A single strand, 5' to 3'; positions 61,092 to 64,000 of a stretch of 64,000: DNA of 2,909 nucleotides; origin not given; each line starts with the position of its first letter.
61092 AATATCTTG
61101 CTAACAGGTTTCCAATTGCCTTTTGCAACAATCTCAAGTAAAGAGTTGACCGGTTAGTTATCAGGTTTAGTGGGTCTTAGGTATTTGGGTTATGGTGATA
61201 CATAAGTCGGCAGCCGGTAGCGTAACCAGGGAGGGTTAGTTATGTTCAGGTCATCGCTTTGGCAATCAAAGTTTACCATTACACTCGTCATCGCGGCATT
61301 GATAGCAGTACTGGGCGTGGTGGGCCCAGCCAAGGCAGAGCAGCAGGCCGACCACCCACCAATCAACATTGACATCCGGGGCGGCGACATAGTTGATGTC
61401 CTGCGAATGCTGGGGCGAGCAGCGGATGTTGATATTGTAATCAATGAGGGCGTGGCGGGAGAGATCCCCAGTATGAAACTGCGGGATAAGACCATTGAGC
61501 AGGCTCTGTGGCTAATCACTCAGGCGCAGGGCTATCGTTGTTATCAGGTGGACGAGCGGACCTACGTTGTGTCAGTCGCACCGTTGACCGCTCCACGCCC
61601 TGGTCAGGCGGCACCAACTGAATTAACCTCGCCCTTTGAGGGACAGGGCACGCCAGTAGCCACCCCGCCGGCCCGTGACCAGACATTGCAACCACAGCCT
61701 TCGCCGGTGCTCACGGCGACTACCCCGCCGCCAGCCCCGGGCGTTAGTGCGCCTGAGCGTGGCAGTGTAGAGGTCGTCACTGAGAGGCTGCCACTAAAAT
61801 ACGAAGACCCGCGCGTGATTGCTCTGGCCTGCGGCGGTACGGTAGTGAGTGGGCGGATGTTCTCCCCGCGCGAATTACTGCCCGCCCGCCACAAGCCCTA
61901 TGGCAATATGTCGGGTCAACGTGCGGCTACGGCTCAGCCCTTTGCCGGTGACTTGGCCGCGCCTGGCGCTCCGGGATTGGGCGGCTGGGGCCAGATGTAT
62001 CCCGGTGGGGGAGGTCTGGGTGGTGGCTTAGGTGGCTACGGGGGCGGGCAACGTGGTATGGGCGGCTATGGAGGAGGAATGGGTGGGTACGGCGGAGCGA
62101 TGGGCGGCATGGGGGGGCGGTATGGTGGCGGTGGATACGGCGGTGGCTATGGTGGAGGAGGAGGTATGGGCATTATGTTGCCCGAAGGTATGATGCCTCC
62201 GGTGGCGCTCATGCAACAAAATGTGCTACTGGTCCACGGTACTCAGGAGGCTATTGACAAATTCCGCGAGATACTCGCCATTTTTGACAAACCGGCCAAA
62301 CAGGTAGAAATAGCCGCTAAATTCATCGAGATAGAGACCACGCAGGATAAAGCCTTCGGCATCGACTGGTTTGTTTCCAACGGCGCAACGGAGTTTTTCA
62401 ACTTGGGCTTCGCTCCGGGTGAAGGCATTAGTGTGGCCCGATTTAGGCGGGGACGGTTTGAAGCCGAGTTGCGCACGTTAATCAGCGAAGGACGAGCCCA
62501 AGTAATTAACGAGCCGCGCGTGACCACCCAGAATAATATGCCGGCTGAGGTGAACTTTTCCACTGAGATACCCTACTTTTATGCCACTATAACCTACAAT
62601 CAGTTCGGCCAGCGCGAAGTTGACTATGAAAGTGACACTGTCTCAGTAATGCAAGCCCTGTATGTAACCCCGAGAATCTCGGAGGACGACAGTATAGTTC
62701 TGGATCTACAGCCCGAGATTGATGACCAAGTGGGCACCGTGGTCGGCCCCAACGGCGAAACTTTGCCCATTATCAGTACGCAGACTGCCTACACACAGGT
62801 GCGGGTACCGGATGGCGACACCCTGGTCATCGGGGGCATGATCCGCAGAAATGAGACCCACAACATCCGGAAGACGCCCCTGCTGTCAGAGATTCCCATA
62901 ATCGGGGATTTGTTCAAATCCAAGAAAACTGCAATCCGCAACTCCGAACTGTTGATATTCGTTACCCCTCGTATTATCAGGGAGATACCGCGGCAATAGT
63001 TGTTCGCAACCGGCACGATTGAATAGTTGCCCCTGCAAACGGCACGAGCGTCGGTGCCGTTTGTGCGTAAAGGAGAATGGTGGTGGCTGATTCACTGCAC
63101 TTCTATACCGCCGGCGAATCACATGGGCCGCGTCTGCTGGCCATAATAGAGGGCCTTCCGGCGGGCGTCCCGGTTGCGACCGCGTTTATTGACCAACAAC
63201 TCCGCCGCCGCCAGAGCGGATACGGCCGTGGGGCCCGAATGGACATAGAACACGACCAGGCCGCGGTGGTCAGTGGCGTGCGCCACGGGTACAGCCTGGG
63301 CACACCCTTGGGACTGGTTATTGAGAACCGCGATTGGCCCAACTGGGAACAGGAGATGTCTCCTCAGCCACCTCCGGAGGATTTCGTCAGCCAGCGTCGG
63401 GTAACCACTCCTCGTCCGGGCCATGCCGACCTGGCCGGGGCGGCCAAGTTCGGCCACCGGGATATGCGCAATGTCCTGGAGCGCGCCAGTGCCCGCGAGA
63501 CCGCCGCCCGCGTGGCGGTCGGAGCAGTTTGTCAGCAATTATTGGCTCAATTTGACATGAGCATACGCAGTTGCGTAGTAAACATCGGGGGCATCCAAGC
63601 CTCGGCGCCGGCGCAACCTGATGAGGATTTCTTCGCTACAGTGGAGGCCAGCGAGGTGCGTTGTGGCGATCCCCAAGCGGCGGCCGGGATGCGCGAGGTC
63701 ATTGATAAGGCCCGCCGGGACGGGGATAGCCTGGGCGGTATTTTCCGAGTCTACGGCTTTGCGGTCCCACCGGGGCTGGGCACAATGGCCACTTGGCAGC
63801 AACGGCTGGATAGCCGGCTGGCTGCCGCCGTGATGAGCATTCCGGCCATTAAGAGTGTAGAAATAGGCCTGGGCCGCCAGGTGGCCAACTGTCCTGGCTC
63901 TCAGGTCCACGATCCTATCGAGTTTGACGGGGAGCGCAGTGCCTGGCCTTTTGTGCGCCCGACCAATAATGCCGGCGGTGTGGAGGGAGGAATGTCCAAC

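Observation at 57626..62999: Five consecutive periplasmic pilus-machine proteins all carry Met/Gly/Pro- or Gly/Tyr-rich low-complexity tracts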

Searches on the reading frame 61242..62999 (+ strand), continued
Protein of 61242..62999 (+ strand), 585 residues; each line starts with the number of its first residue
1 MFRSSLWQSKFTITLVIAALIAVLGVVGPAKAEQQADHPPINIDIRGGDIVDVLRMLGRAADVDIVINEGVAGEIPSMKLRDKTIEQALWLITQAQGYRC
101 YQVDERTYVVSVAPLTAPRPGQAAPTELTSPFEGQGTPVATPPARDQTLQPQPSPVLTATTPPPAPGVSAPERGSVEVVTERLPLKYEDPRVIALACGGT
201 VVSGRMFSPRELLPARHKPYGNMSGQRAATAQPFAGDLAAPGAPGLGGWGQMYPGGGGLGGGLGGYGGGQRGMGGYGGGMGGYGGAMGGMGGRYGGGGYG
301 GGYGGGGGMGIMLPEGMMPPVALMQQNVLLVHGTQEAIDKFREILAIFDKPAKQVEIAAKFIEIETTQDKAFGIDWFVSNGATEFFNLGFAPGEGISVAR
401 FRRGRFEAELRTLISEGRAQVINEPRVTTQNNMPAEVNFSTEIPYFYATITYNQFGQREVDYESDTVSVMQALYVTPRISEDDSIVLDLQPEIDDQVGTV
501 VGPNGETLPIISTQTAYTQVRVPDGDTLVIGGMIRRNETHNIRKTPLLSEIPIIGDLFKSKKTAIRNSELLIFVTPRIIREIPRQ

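Call 28: find_encoding_contigs(protein=P0108, flank=10000, max_places=1)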
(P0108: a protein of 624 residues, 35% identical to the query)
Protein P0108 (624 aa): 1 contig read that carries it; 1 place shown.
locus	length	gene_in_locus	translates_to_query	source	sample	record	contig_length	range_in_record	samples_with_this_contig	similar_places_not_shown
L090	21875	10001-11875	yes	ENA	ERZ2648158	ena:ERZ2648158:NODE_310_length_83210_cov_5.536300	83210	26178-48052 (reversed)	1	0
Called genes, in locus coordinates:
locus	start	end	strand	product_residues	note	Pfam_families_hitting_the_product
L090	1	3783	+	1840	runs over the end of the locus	-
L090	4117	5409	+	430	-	PF06723:MreB_Mbl (faint), PF11104:PilM_2, PF14450:FtsA, PF11104:PilM_2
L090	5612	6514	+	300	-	-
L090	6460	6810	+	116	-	-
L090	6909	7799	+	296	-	-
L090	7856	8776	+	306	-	-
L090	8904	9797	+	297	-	-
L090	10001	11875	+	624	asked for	PF00263:Secretin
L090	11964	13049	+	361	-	PF00465:Fe-ADH, PF13685:Fe-ADH_2, PF01761:DHQ_synthase, PF24621:DHQS_C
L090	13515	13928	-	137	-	PF01951:Archease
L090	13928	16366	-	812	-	PF00521:DNA_topoisoIV, PF03989:DNA_gyraseA_C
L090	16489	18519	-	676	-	PF02518:HATPase_c, PF00204:DNA_gyraseB, PF01751:Toprim, PF00986:DNA_gyraseB_C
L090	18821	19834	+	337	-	-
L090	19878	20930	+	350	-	PF00107:ADH_zinc_N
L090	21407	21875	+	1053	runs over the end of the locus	PF01011:PQQ (faint), PF13360:PQQ_2 (weak), PF13570:Beta-prop_ACSF4, PF13360:PQQ_2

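Call 34: search_protein_families(library=ncbifam, proteins=[window:61242-62999:+], max_evalue=1)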
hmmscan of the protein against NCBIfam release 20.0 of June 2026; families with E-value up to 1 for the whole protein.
window:61242-62999:+ (585 aa): 9 families
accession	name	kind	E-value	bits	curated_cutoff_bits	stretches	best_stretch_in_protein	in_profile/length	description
TIGR02515.1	IV_pilus_PilQ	subfamily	5.1e-58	197.1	284.35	3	398-579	252-427/428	type IV pilus secretin PilQ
TIGR02517.1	type_II_gspD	equivalog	2.2e-44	152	351.35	2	402-581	413-592/600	type II secretion system secretin GspD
NF010083.0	PRK13568.1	equivalog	1.9e-40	138.9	554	2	325-580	159-418/419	DNA uptake porin HofQ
TIGR02516.1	type_III_yscC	equivalog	4.9e-39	134.2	238.45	1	323-580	204-462/463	type III secretion system outer membrane ring subunit SctC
TIGR02519.1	pilus_MshL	equivalog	5.4e-36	124.1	250.2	1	328-579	9-290/290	pilus (MSHA type) biogenesis protein MshL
NF011873.0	PRK15346.1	equivalog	2.7e-26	92.3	524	1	324-566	242-481/499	EscC/YscC/HrcC family type III secretion system outer membrane ring protein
NF042912.1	Amuc_1098_fam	equivalog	7e-25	87.2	750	2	493-579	710-796/805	Amuc_1098 family type IV pilus outer membrane protein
NF007851.2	PRK10560.1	exception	7.5e-24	84.3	598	1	325-579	151-409/412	DNA uptake porin HofQ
TIGR02520.1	pilus_B_mal_scr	equivalog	1.8e-08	33.4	287.65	1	352-576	272-511/513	PilN family type IVB pilus formation outer membrane protein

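Call 38: predict_structure(alignment_id=A1)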
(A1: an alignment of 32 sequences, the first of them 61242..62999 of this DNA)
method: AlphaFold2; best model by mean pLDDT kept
length: 585 residues; sequences in the alignment: 32
mean_pLDDT: 69.9   pTM: 0.45
mean pLDDT of the five models: 69.9, 67.1, 66.8, 65.9, 65.9
residues with pLDDT >= 90: 168; 70-90: 197; 50-70: 38; < 50: 182
segments of 3 or more residues with pLDDT < 50: 1-3, 25-36, 135-164, 166-173, 205-310, 377-397
pLDDT, mean of each block of 10 residues (from residue 1): 58 79 51 54 91 95 93 91 94 94 94 80 84 52 38 45 46 70 90 89 56 37 30 30 30 33 32 31 30 32 36 85 92 94 88 89 74 46 33 45 74 85 92 90 87 89 90 93 91 85 83 86 90 75 82 83 81 91 55
secondary structure, 60 per line:
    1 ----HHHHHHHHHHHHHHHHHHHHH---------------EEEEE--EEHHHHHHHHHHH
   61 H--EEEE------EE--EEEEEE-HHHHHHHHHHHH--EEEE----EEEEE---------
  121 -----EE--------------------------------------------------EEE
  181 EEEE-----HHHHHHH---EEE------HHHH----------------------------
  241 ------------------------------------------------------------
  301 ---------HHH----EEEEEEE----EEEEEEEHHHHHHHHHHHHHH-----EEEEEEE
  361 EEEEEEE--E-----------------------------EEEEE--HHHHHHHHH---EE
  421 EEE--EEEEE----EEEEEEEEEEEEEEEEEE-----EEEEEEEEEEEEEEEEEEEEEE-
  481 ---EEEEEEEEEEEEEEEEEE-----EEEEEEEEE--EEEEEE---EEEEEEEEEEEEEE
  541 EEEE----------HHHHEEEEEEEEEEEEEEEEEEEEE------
elements in order: H5-25 E41-45 H50-61 E64-67 E78-83 H85-96 E99-102 E107-111 E178-184 H190-196 E200-202 H209-212 E317-323 E328-334 H335-348 E354-367 E400-404 H407-415 E419-423 E426-430 E435-452 E458-479 E484-501 E507-515 E518-523 E527-544 H555-558 E559-579

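Call 40: search_solved_structures(query=A1, max_evalue=0.00001, show_alignments=2)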
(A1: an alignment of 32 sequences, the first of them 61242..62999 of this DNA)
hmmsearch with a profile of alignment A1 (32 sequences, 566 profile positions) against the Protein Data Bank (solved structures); distinct sequences matched with E-value up to 0.00001: 28.
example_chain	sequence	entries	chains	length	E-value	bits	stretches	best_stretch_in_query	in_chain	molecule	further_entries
6w6m_A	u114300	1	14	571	1.8e-67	231.7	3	371-560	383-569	Type IV pilus secretin PilQ family protein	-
4av2_A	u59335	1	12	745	3.3e-57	197.8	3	371-561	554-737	TYPE IV PILUS BIOGENESIS AND COMPETENCE PROTEIN PILQ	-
9sh1_A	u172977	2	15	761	5.2e-57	197.1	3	371-561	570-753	Type IV pilus biogenesis and competence protein PilQ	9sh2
6ve2_A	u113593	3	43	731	6.7e-57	196.8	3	372-562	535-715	Fimbrial assembly protein PilQ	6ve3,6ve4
9x0w_A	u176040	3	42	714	7.5e-57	196.6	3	372-562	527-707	Fimbrial assembly protein PilQ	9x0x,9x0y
3jc8_Qa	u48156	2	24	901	1.8e-52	182.2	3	386-562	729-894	PilQ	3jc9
6hcg_A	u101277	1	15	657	1.3e-48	169.4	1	302-564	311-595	Type II secretion system protein D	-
6i1x_A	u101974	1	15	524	2.1e-48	168.7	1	178-564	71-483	Type II secretion system protein D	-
5zdh_A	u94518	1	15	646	9e-48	166.7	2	359-562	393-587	Type II secretion system protein D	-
5wq7_A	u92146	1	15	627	9.7e-46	160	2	357-562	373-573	Putative type II secretion system protein D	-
5wln_G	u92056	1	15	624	3.1e-45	158.3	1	40-563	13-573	Type II secretion system protein D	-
5wq9_A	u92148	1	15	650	1.7e-44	155.8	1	379-562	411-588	Type II secretion system protein D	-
5wq8_A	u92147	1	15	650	1.9e-44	155.7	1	379-562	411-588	Type II secretion system protein D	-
5w68_A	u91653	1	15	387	1.4e-43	152.8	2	359-562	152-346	Putative type II secretion protein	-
6i1y_A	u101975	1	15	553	1.4e-42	149.5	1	375-562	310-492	General secretion pathway protein GspD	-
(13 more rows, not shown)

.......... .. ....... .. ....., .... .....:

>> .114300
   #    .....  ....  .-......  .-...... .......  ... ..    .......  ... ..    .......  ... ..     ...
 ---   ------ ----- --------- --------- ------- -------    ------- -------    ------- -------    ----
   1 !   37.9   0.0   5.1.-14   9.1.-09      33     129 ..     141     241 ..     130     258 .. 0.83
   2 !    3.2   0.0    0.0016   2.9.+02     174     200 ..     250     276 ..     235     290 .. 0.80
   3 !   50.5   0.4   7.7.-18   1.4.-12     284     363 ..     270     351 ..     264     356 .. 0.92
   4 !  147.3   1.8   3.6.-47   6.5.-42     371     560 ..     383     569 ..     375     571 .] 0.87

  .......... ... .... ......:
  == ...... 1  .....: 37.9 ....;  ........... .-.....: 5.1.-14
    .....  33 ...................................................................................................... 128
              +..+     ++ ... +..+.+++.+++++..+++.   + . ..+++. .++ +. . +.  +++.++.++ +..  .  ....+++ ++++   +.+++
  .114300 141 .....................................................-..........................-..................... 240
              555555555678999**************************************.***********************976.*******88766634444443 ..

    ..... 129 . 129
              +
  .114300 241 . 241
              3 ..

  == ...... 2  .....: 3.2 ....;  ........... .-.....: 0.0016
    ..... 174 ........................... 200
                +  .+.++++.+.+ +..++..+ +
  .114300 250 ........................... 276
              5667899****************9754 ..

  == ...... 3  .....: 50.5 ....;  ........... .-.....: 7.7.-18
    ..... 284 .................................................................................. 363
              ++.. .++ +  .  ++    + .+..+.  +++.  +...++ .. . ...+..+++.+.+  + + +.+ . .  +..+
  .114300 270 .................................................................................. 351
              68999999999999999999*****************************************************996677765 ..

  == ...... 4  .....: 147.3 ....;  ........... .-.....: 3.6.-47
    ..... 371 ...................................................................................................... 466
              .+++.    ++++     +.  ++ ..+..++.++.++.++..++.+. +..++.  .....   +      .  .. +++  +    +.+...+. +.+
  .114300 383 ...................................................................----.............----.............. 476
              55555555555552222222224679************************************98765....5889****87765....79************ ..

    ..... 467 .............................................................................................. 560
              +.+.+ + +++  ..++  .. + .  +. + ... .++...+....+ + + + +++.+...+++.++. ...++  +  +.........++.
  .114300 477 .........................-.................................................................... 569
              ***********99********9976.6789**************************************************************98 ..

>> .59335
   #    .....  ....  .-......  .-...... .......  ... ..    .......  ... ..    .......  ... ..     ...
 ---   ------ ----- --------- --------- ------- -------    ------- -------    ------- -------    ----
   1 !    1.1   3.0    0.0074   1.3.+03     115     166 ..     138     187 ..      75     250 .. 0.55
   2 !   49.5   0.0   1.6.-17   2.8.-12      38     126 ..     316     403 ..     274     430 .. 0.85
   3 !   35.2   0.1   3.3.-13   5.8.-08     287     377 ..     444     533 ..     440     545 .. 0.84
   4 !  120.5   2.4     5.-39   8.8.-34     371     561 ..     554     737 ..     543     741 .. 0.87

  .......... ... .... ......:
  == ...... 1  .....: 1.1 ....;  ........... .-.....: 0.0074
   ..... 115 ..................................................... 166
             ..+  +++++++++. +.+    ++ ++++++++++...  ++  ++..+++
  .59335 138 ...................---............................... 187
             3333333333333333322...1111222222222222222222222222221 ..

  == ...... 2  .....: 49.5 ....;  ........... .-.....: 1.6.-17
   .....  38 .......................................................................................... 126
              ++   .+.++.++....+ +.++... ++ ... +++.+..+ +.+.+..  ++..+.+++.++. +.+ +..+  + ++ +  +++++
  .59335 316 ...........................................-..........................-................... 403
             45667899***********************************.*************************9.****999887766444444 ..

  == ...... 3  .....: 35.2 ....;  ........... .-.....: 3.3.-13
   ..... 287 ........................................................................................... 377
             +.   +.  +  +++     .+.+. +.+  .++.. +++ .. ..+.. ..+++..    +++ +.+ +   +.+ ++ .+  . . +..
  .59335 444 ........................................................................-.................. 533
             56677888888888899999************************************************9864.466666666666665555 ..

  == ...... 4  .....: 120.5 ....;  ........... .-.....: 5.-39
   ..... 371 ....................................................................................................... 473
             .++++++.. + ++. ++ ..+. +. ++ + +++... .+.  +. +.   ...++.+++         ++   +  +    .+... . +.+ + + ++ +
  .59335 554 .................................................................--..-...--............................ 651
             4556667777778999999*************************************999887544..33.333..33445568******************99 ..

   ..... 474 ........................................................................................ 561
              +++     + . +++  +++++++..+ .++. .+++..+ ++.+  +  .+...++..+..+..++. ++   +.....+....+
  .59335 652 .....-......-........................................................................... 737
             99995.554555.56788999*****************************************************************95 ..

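Call 42: fold_search(model_id=the predicted structure, library=pdb)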
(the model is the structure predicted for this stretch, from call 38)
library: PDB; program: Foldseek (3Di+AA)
matches with E <= 10: 630; with E <= 0.001: 40
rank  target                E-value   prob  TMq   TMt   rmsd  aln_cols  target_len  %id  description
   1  6w6m_A                2.5e-16  1.00  0.29  0.39  33.2       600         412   18  Single particle cryoEM structure of V. cholerae Type IV competence pilus secretin PilQ (released 2020-10-14)
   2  6q14_A                2.2e-14  1.00  0.28  0.33  40.4       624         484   12  Structure of the Salmonella SPI-1 injectisome NC-base (released 2019-10-23)
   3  6pee_A                5.7e-14  1.00  0.25  0.39  19.1       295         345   20  InvG secretin domain beta-barrel from Salmonella SPI-1 injectisome NC-base (released 2019-10-23)
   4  6q14_B                5.7e-14  1.00  0.25  0.29  19.1       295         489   20  Structure of the Salmonella SPI-1 injectisome NC-base (released 2019-10-23)
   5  6hcg_A                1.3e-13  1.00  0.23  0.22  51.5       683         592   15  Klebsiella pneumoniae type II secretion system outer membrane complex. PulD, PulS and PulC HR domain. (released 2019-11-27)
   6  7ah9_5N               2.0e-13  1.00  0.27  0.31  41.5       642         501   14  Substrate-engaged type 3 secretion system needle complex from Salmonella enterica typhimurium - SpaR state 1 (released 2021-03-17)
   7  7ah9_5O               3.0e-13  1.00  0.28  0.32  41.9       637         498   14  Substrate-engaged type 3 secretion system needle complex from Salmonella enterica typhimurium - SpaR state 1 (released 2021-03-17)
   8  5tcq_A                4.1e-13  1.00  0.25  0.40  19.3       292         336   21  Near-atomic resolution cryo-EM structure of the Salmonella SPI-1 type III secretion injectisome secretin InvG (released 2016-12-21)
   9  5tcr_A                4.1e-13  1.00  0.25  0.30  19.3       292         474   21  Atomic model of the Salmonella SPI-1 type III secretion injectisome basal body proteins InvG, PrgH, and PrgK (released 2016-12-21)
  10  7ah9_5M               5.9e-13  1.00  0.28  0.32  41.4       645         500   13  Substrate-engaged type 3 secretion system needle complex from Salmonella enterica typhimurium - SpaR state 1 (released 2021-03-17)
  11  5w68_A                7.3e-13  1.00  0.25  0.39  23.3       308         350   19  Type II secretin from Enteropathogenic Escherichia coli - GspD (released 2017-11-15)
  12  7ah9_5P               1.1e-12  1.00  0.27  0.31  41.3       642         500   13  Substrate-engaged type 3 secretion system needle complex from Salmonella enterica typhimurium - SpaR state 1 (released 2021-03-17)
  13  7ah9_5G               1.8e-12  1.00  0.28  0.32  40.7       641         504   12  Substrate-engaged type 3 secretion system needle complex from Salmonella enterica typhimurium - SpaR state 1 (released 2021-03-17)
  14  5zdh_A                1.9e-12  1.00  0.25  0.29  23.4       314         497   19  CryoEM structure of ETEC Pilotin-Secretin AspS-GspD complex (released 2018-04-18)
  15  6dv6_A                2.6e-12  1.00  0.25  0.38  18.6       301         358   20  Structure of the Salmonella SPI-1 type III secretion injectisome secretin InvG (residues 176-end) in the open gate sta (released 2018-10-03)
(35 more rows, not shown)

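Call 62: find_encoding_contigs(protein=P0116, flank=10000, max_places=1)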
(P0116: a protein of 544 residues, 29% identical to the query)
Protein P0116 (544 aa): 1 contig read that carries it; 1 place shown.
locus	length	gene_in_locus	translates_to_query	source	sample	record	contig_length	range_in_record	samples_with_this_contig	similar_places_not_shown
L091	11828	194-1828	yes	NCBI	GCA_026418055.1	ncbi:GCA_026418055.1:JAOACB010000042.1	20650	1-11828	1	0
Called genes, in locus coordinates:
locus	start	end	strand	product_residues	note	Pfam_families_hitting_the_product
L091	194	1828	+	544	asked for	PF03958:Secretin_N (weak), PF00263:Secretin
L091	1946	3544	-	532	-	PF19568:Spore_III_AA, PF00004:AAA (weak), PF25516:PTPase, PF01424:R3H (weak)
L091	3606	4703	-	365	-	PF00089:Trypsin, PF13365:Trypsin_2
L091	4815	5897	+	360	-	PF21016:RlmN_N, PF04055:Radical_SAM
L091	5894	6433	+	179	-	-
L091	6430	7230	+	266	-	-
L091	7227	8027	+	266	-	PF00005:ABC_tran, PF13304:AAA_21 (faint), PF12399:BCA_ABC_TP_C (weak)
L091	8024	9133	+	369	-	PF03739:LptF_LptG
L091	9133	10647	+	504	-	PF11283:DUF3084, PF10473:CENP-F_leu_zip (faint), PF28422:CCDC89 (faint)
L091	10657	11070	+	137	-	PF03652:RuvX (faint)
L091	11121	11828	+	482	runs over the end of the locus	PF04131:NanE, PF03060:NMO (weak)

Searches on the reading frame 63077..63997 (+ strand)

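Call 74: search_protein_families(library=pfam, proteins=[window:63077-63997:+], max_evalue=0.0001)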
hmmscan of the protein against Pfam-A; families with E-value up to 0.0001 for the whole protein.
window:63077-63997:+ (307 aa): 1 family
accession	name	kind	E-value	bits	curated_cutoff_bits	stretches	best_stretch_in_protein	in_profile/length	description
PF01264.26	Chorismate_synt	-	6e-89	298.4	27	1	8-307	2-262/327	Chorismate synthase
